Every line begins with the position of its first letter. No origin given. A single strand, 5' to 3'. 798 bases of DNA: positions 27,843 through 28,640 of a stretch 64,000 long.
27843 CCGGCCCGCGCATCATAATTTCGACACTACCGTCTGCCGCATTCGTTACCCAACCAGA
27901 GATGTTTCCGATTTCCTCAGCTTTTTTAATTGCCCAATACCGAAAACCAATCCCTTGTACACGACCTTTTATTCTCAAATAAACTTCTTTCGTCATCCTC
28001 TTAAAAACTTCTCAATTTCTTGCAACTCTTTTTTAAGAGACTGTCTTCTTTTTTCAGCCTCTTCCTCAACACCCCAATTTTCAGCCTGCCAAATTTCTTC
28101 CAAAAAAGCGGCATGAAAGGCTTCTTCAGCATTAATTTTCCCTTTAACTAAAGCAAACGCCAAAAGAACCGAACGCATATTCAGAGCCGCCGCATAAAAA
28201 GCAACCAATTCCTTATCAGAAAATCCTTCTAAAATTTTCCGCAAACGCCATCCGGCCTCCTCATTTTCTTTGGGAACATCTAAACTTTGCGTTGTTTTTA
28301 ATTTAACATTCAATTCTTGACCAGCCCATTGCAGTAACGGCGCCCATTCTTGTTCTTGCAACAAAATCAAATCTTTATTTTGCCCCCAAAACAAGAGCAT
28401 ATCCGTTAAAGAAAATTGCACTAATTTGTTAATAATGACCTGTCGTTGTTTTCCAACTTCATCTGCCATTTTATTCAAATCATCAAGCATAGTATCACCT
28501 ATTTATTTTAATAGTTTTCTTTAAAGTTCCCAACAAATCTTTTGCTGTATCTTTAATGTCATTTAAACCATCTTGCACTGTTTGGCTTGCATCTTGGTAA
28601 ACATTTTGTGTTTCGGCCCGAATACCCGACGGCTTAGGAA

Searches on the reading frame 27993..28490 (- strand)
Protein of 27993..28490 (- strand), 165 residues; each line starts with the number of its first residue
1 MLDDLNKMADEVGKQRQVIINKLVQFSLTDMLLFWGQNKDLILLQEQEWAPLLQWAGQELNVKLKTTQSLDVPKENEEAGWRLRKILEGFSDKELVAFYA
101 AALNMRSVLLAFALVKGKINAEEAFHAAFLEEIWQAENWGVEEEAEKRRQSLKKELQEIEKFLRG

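Call 31: search_protein_families(library=pfam, proteins=[window:27993-28490:-], max_evalue=0.0001)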
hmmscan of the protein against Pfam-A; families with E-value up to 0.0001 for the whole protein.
window:27993-28490:- (165 aa): 1 family
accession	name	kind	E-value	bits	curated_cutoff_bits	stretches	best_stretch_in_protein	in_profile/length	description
PF07542.16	ATP12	-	1.9e-06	28.4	27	1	9-56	72-123/124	ATP12 chaperone protein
